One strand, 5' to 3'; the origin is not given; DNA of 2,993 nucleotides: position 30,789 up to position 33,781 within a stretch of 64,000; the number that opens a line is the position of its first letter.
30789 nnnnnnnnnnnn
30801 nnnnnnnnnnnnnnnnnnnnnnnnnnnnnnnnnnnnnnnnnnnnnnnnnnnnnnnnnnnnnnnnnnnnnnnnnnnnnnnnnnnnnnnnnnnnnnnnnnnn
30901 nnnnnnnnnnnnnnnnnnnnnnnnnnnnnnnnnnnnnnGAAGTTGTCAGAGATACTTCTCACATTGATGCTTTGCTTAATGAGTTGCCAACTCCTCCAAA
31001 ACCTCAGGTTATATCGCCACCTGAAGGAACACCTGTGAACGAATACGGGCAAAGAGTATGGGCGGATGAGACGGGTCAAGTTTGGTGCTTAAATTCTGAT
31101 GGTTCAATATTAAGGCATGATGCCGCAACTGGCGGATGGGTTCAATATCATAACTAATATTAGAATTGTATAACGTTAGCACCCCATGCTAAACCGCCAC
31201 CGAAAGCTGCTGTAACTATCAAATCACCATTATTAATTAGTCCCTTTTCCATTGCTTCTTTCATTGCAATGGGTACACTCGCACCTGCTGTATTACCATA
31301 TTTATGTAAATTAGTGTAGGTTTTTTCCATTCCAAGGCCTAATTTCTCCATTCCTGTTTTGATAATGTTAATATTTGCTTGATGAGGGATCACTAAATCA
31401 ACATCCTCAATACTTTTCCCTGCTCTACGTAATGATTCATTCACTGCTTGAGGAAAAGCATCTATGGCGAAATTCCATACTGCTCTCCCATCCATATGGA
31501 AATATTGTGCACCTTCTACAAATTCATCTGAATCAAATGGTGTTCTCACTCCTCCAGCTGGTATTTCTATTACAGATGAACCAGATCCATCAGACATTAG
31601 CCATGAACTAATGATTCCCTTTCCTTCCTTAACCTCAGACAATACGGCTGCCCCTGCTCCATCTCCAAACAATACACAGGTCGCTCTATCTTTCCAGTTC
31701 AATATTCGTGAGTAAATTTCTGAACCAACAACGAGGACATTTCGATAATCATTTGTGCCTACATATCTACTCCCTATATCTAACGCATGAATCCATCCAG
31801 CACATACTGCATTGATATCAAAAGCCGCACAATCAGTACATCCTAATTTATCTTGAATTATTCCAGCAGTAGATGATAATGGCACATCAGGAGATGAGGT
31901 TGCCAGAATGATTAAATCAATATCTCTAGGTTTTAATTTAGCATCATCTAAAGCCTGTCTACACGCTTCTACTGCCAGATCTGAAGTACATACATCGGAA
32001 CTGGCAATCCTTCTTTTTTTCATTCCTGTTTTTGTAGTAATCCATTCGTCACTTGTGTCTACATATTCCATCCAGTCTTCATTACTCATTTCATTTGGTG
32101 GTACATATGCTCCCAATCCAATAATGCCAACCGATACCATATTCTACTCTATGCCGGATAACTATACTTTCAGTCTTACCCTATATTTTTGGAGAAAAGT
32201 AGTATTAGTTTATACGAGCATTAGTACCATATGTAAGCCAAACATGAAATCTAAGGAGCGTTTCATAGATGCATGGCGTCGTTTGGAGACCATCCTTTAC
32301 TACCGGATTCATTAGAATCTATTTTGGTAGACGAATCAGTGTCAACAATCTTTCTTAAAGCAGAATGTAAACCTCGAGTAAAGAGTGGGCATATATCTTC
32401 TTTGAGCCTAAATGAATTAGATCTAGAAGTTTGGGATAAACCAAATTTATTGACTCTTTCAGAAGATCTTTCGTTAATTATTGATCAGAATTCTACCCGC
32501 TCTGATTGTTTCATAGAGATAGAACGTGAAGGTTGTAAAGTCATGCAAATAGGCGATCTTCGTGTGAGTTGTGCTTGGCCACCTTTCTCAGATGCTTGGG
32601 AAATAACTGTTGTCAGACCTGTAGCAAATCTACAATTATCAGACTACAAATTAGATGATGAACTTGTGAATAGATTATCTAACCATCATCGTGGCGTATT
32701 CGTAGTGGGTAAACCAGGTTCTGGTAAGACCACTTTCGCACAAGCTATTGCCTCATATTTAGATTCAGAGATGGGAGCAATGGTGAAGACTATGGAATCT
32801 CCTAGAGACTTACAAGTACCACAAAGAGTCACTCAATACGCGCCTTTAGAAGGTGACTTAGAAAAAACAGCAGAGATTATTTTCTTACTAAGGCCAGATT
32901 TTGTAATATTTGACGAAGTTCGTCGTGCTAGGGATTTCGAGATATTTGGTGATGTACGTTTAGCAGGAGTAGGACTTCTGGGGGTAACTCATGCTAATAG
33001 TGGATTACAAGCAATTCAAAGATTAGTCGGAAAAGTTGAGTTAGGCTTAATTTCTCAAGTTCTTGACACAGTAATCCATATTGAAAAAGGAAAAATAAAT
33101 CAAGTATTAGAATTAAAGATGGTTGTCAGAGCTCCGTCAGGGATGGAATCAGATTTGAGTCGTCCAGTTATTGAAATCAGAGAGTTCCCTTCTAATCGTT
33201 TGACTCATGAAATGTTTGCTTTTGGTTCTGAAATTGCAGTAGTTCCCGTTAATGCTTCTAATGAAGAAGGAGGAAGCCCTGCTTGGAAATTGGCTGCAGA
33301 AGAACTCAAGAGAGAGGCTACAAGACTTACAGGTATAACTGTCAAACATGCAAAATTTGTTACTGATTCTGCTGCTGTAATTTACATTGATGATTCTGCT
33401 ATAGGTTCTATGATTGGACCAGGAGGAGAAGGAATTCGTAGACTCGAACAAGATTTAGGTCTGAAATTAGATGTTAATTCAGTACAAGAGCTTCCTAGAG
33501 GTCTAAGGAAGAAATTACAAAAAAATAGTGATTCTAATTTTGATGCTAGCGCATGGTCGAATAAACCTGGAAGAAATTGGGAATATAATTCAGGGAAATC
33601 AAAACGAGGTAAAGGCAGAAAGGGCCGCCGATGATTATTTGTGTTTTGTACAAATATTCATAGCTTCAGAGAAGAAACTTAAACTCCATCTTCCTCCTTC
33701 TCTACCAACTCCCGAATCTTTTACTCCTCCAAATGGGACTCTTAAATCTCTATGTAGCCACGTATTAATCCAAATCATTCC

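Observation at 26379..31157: Archaeal 1,592-aa surface protein assembled from eukaryote-style modules (RCC1 blades, ephrin-receptor-like Cys repeats, PPC, thrombospondin-3 Ca repeats)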

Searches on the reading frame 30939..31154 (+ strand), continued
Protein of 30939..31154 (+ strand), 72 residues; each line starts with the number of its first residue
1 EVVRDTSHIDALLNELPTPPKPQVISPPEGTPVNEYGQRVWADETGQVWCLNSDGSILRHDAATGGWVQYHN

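Call 47: search_protein_families(library=pfam, proteins=[P0133, P0138, P0160, P0145, P0143, P0147, P0148, P0151, P0158, P0126], max_evalue=0.001)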
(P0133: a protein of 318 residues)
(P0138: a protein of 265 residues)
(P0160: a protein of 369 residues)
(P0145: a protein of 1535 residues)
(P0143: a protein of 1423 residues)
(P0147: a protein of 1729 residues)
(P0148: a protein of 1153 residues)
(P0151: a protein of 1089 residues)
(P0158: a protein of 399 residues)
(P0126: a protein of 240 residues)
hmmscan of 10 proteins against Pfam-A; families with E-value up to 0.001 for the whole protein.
P0133 (318 aa): 0 families

P0138 (265 aa): 1 family
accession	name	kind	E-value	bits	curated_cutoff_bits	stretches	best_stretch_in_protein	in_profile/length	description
PF02412.23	TSP_3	-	3e-06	27.3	25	0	23-45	12-31/36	Thrombospondin type 3 repeat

P0160 (369 aa): 1 family
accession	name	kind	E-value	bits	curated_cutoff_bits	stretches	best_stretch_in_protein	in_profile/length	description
PF02412.23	TSP_3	-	6.3e-13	48.6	25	1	137-164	10-34/36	Thrombospondin type 3 repeat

P0145 (1535 aa): 3 families
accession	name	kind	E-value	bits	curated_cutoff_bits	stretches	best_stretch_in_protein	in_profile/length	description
PF07705.17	CARDB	-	8.3e-11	42.4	22.7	1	190-303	1-99/101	CARDB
PF02412.23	TSP_3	-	2e-05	24.6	25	0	1160-1183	12-32/36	Thrombospondin type 3 repeat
PF16116.10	DUF4832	-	0.00051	20.3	29.2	0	194-284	108-194/216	Domain of unknown function (DUF4832)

P0143 (1423 aa): 13 families
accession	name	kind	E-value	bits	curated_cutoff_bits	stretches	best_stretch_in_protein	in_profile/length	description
PF19193.6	Tectonin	-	2.2e-114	380.8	30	4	909-1051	31-182/216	Tectonin domain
PF25021.1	TEN_NHL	-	1.7e-28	100.1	27.1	3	46-112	109-179/357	Teneurin NHL domain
PF22073.2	Cep192_D4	-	5.5e-15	56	35.5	1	807-902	10-111/112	Cep192 domain 4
PF01436.27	NHL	-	1.2e-11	44.4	20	1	72-98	1-27/28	NHL repeat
PF15780.11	ASH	-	7e-10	39.4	27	0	805-894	11-97/98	Abnormal spindle-like microcephaly-assoc'd, ASPM-SPD-2-Hydin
PF22544.2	HYDIN_VesB_CFA65-like_Ig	-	1.2e-09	38.8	25.5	0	230-320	10-98/100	HYDIN/CFA65/VesB-like, Ig-like domain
PF06739.17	SBBP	-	2.2e-09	37.5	20.5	0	74-89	14-29/38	Beta-propeller repeat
PF13964.12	Kelch_6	-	9.7e-07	29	25.3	0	1344-1359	30-45/50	Kelch motif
PF01344.31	Kelch_1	-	2.8e-06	27.2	20.1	0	467-482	28-43/46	Kelch motif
PF11725.13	AvrE_T3Es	-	1.4e-05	23.1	24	0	1254-1308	373-424/1513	AvrE-family Type-III effector proteins (T3Es)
PF24507.1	Ig_CFAP65_4th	-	1.5e-05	25.8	27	0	740-796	20-75/76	CFAP65, fourth Ig-like domain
PF07494.17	Reg_prop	-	0.00011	22.4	20.4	0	198-212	9-23/24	Two component regulator propeller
PF08450.18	SGL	-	0.0002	21.5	26.3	0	24-107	133-218/246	SMP-30/Gluconolactonase/LRE-like region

P0147 (1729 aa): 8 families
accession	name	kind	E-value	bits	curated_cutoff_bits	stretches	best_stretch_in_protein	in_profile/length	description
PF01391.23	Collagen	-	2.8e-57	190.8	27.2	1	1569-1623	4-58/60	Collagen triple helix repeat (20 copies)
PF11462.14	DUF3203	-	1.2e-22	80.3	25.4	0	835-876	23-63/74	Protein of unknown function (DUF3203)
PF20037.4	DUF6440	-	7.6e-08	32.5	26.5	0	584-614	16-49/53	Family of unknown function (DUF6440)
PF10180.14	WKF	-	3.3e-06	27.3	25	0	160-183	29-51/63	WKF domain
PF25784.1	BigA_N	-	1.4e-05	25.6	24.5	0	1687-1721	3-39/80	BigA and YdbA N-terminal beta barrel domain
PF05229.21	SCPU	-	2.1e-05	25.4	22.4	0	1167-1217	83-133/138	Spore Coat Protein U domain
PF25195.1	DPC2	-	3.5e-05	24.6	70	0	1242-1305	37-89/105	Diatom pyrenoid component 2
PF13517.12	FG-GAP_3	-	0.00068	20.6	26.9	0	268-292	13-37/61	FG-GAP-like repeat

P0148 (1153 aa): 3 families
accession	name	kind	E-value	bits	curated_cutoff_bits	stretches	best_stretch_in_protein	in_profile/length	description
PF19193.6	Tectonin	-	2e-129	429.9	30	4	259-432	2-178/216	Tectonin domain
PF13964.12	Kelch_6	-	3.9e-06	27.1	25.3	0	351-370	25-44/50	Kelch motif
PF11725.13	AvrE_T3Es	-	6.6e-05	20.8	24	0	391-425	385-419/1513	AvrE-family Type-III effector proteins (T3Es)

P0151 (1089 aa): 2 families
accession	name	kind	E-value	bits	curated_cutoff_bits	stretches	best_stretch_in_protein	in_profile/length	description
PF24796.1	WDR55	-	2.1e-05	24.2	200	0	304-378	147-219/296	WDR55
PF00931.28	NB-ARC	-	0.00022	21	23.5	1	960-1084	12-139/248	NB-ARC domain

P0158 (399 aa): 1 family
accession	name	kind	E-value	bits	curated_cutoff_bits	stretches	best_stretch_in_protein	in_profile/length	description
PF19193.6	Tectonin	-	1.5e-19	70.8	30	2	189-328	26-172/216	Tectonin domain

P0126 (240 aa): 1 family
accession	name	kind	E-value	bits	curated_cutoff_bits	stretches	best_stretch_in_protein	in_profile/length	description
PF18884.5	TSP3_bac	-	0.00098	19.4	25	1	21-40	1-20/22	Bacterial TSP3 repeat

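Call 62: search_protein_families(library=ncbifam, proteins=[P0145], max_evalue=1)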
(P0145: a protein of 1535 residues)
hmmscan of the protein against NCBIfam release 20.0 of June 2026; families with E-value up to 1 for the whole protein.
P0145 (1535 aa): 3 families
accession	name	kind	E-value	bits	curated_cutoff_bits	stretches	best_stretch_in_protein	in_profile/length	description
NF053612.1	anchor_PA1041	equivalog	3.6e-22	79.5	250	7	726-770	63-110/236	PA1041 family peptidoglycan-binding anchor lipoprotein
NF033763.1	exchanger_TraB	exception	6.7e-16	57.4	700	7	1097-1155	320-374/522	outer membrane exchange protein TraB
NF047638.1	throspo3_MtsC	equivalog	5.5e-12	45.3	350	2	1034-1222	65-254/428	cell-cell cohesion MYXO-CTERM protein MtsC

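Call 63: find_homologous_proteins(query=A2, max_evalue=0.001)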
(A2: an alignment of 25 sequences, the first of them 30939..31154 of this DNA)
Query A2 (25 sequences) (72 aa, profile of the alignment): 44 proteins with E <= 0.001 among 1044 candidates.
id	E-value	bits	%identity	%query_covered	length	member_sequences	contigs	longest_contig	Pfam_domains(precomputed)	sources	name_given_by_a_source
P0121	1.1e-27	113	49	60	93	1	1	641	-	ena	-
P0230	2.0e-27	113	49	60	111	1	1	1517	-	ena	-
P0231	3.0e-27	112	38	92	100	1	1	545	-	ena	-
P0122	5.0e-27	111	88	100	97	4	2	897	-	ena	-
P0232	9.2e-27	110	49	60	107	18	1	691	-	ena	-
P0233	1.6e-26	110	43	58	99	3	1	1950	-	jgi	jgi:hypothetical protein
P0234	1.8e-26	109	48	58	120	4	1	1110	-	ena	-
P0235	2.2e-26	109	43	94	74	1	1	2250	-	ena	-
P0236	2.6e-26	109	49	60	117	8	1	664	-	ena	-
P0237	2.6e-26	109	43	58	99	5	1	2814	-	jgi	jgi:hypothetical protein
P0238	5.7e-26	108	92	100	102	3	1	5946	-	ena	-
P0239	7.0e-26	108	45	58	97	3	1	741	-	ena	-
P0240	9.6e-26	107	46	64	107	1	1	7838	-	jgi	-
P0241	1.0e-25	107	96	100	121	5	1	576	-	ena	-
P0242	1.4e-25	107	48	58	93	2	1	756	-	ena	-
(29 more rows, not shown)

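Call 65: find_encoding_contigs(protein=P0145, flank=6000, max_places=2)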
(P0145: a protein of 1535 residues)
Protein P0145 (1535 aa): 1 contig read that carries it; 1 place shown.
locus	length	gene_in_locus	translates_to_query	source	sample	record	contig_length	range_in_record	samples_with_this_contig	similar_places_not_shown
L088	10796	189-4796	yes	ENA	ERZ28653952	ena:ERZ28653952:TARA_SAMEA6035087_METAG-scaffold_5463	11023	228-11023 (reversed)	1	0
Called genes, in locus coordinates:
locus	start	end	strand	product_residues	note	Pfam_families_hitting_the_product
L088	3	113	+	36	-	?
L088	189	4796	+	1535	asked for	PF07705:CARDB, PF02412:TSP_3 (faint)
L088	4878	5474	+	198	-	-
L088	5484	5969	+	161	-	PF00731:AIRC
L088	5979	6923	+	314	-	PF02540:NAD_synthase (weak), PF01507:PAPS_reduct (faint), PF00958:GMP_synt_C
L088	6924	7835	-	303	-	-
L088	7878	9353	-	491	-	PF21478:GcvP2_C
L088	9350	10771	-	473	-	PF02347:GDC-P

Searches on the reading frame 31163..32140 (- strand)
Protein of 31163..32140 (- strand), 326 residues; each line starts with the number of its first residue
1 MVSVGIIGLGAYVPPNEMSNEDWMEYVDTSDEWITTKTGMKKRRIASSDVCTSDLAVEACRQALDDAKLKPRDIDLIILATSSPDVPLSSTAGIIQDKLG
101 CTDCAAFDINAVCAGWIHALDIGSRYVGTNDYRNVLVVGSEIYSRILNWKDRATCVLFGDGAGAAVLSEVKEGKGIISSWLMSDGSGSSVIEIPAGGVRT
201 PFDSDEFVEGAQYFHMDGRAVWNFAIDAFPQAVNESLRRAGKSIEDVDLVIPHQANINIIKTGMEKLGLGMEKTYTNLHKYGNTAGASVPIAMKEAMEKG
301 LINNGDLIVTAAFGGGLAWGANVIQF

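Call 9: search_protein_families(library=pfam, proteins=[window:31163-32140:-], max_evalue=0.001)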
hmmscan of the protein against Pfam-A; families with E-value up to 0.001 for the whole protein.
window:31163-32140:- (326 aa): 4 families
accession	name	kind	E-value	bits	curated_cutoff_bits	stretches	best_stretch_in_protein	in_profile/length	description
PF08541.16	ACP_syn_III_C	-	1.9e-31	108.5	26.6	1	237-325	1-89/90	3-Oxoacyl-[acyl-carrier-protein (ACP)] synthase III C terminal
PF08545.16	ACP_syn_III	-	5.6e-29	100.3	24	1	107-185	1-80/80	3-Oxoacyl-[acyl-carrier-protein (ACP)] synthase III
PF00108.29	Thiolase_N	-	3.9e-06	26.9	26.4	1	37-145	8-117/260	Thiolase, N-terminal domain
PF22691.2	Thiolase_C_1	-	8.6e-05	22.7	28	0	41-78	5-42/144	Thiolase C-terminal domain-like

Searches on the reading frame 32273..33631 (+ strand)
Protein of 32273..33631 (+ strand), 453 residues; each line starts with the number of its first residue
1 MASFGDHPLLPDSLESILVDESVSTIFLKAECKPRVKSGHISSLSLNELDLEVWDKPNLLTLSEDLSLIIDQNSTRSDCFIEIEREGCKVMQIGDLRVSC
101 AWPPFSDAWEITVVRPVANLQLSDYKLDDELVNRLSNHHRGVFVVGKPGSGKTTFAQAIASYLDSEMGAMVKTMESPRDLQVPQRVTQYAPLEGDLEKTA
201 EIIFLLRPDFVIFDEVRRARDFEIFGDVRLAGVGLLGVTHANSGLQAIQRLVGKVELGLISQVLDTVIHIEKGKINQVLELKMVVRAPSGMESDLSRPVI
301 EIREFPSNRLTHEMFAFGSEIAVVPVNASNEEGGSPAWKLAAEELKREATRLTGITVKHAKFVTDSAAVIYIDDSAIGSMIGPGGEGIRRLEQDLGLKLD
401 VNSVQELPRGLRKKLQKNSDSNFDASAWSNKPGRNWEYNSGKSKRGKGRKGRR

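Call 9: search_protein_families(library=pfam, proteins=[window:32273-33631:+], max_evalue=0.001)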
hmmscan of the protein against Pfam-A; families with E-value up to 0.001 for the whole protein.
window:32273-33631:+ (453 aa): 6 families
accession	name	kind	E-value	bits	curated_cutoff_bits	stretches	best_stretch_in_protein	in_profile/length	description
PF00437.27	T2SSE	-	2.8e-08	33.3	24.9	1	128-268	131-273/370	Type II/IV secretion system protein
PF00013.35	KH_1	-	0.00011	22.3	21.5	1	370-403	4-37/66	KH domain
PF07728.20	AAA_5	-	0.00012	22.6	22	1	141-220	1-79/139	AAA domain (dynein-related subfamily)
PF20720.3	nSTAND3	-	0.00015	21.9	27.2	1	135-180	13-57/155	Novel STAND NTPase 3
PF13191.12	AAA_16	-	0.00026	22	32.6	1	131-192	15-69/167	AAA ATPase domain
PF00004.35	AAA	-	0.00036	21.4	21.2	1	143-216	2-66/131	ATPase family associated with various cellular activities (AAA)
